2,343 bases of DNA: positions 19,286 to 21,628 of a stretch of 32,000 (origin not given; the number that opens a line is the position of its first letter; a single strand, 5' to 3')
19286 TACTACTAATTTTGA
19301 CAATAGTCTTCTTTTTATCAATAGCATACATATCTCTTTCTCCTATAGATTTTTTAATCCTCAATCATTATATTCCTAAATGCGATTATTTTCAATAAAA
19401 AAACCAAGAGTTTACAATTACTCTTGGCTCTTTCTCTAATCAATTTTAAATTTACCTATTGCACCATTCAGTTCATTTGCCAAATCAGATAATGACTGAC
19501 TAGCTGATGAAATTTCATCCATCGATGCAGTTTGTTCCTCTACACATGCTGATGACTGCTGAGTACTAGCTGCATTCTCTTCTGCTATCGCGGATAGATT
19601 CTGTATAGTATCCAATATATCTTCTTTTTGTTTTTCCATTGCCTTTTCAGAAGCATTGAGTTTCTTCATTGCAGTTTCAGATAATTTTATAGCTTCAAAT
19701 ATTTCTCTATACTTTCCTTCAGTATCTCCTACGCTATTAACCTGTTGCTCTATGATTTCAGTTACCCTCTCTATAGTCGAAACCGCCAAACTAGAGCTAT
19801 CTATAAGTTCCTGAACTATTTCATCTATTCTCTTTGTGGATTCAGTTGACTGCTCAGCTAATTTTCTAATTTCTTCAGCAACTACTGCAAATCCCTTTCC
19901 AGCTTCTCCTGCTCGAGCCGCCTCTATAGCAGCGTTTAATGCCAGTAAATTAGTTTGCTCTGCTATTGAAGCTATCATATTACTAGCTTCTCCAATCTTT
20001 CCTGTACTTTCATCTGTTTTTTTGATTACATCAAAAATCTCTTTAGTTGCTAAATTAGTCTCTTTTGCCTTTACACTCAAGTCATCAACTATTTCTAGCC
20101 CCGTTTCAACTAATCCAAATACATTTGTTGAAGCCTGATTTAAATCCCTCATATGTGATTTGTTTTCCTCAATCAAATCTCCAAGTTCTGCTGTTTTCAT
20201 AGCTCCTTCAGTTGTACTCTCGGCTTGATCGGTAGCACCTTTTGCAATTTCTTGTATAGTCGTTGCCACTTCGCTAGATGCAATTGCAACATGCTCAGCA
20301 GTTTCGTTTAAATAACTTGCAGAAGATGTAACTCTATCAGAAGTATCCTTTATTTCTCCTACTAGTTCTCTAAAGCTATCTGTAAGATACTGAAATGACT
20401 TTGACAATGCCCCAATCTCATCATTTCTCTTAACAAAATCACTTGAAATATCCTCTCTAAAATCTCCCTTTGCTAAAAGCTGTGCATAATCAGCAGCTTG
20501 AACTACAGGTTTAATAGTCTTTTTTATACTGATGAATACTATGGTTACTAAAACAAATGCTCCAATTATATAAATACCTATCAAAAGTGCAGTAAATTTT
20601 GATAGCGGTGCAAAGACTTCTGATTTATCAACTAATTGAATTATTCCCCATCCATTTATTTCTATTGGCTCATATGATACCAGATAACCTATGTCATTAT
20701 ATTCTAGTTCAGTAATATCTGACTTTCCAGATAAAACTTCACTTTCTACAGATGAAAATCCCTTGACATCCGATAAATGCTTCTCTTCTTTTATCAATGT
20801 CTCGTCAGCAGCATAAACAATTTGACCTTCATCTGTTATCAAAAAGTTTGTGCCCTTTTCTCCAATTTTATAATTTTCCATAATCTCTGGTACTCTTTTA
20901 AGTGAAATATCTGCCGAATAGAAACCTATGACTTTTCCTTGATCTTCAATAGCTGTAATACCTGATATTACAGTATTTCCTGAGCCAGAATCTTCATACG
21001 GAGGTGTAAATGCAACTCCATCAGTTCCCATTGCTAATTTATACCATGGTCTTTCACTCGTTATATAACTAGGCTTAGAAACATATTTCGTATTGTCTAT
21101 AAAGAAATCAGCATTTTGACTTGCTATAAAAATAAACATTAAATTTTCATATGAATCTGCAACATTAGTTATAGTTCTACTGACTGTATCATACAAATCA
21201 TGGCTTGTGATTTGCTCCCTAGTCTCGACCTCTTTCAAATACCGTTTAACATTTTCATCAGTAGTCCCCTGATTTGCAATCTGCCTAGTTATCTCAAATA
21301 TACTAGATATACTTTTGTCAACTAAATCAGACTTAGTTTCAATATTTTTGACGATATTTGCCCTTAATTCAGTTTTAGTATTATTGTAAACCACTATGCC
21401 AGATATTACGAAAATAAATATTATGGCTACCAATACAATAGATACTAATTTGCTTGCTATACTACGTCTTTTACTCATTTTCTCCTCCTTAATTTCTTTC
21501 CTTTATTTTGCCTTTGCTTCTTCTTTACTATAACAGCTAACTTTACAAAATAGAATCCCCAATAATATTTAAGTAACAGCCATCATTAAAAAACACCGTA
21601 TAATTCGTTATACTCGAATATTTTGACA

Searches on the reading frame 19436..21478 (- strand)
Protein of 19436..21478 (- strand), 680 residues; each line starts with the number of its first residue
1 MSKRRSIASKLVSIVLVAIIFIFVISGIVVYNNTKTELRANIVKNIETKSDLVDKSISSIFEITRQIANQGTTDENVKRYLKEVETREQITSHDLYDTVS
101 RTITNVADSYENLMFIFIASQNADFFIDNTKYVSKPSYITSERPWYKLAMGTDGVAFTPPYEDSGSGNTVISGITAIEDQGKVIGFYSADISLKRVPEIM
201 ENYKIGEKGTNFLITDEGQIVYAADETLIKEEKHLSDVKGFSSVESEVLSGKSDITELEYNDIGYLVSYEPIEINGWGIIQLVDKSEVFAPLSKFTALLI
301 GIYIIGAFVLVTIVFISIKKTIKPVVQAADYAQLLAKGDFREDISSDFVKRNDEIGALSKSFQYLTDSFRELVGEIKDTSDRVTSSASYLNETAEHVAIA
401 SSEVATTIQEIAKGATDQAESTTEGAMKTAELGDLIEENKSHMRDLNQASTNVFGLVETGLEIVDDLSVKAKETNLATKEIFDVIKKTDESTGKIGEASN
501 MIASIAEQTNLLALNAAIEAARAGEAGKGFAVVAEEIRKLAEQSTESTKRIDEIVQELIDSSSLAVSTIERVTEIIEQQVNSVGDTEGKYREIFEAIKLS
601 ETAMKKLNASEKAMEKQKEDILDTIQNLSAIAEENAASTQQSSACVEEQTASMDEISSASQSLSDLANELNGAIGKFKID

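Call 10: search_protein_families(library=ncbifam, proteins=[window:19436-21478:-], max_evalue=1)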
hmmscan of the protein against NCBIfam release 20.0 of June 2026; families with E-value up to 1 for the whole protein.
window:19436-21478:- (680 aa): 16 families
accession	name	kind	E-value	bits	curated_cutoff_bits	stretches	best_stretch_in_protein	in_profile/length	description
NF058645.1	MCPCtpMPsAe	equivalog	6.1e-31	107.8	900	1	296-679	201-558/558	methyl-accepting chemotaxis protein CtpM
NF047851.1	MCPCitTducer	equivalog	2.1e-23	83.2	900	1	302-679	198-516/553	methyl-accepting chemotaxis citrate transducer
NF041847.1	transduc_aer2_vibrio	equivalog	3.6e-22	78.4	1200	1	372-677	482-752/804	aerotaxis transducer Aer2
NF011615.0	PRK15041.1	equivalog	1.2e-21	77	947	1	294-650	191-505/554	methyl-accepting chemotaxis protein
NF050802.1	AspChtxCcaA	equivalog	7e-20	71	1300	2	352-608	440-685/700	aspartate chemotaxis receptor CcaA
NF007309.0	PRK09793.1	equivalog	2e-19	70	903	1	299-641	192-496/533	methyl-accepting chemotaxis protein IV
NF011622.0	PRK15048.1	equivalog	2e-17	63.6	900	1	322-659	217-512/553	methyl-accepting chemotaxis protein II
NF040691.1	MtrAB_MtrB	equivalog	3.5e-06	26.3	450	1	296-380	189-268/507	MtrAB system histidine kinase MtrB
NF053592.1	HK_near_YfiR_like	equivalog_domain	0.00019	21.1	194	1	6-62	1-57/223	sensor histidine kinase, YfiR-like protein-associated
TIGR00996.1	Mtu_fam_mce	paralog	0.0032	16.7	140.5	1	603-675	172-244/291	MCE family protein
NF050019.1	HpsJ_like_C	equivalog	0.016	15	140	1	9-102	66-157/183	HpsJ-like protein, cyanoexosortase C-associated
TIGR02168.1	SMC_prok_B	equivalog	0.018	12.8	567.35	2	342-557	724-939/1181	chromosome segregation protein SMC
NF007214.0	PRK09636.1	subfamily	0.026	13.7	271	1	535-619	157-239/293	RNA polymerase sigma factor SigJ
NF004208.0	PRK05658.1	equivalog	0.054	12.5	555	1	343-476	259-392/631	RNA polymerase sigma factor RpoD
TIGR02169.1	SMC_prok_A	equivalog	0.18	9.4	729.4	2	458-671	723-938/1165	chromosome segregation protein SMC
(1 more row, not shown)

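Call 40: search_protein_families(library=pfam, proteins=[window:19436-21478:-], max_evalue=0.0001)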
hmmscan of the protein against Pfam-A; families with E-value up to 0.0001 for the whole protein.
window:19436-21478:- (680 aa): 4 families
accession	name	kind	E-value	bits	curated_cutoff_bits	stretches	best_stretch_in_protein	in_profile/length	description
PF00015.26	MCPsignal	-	1.9e-34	119.4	34.6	1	467-630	7-170/172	Methyl-accepting chemotaxis protein (MCP) signalling domain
PF02743.24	dCache_1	-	1.4e-21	77.6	45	1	47-280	12-238/240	Cache domain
PF22673.2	MCP-like_PDC_1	-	5.6e-10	40.1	27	1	111-197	29-112/113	Methyl-accepting chemotaxis protein-like, first PDC sensor domain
PF00672.30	HAMP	-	2.1e-05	25.2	25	0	319-370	4-52/53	HAMP domain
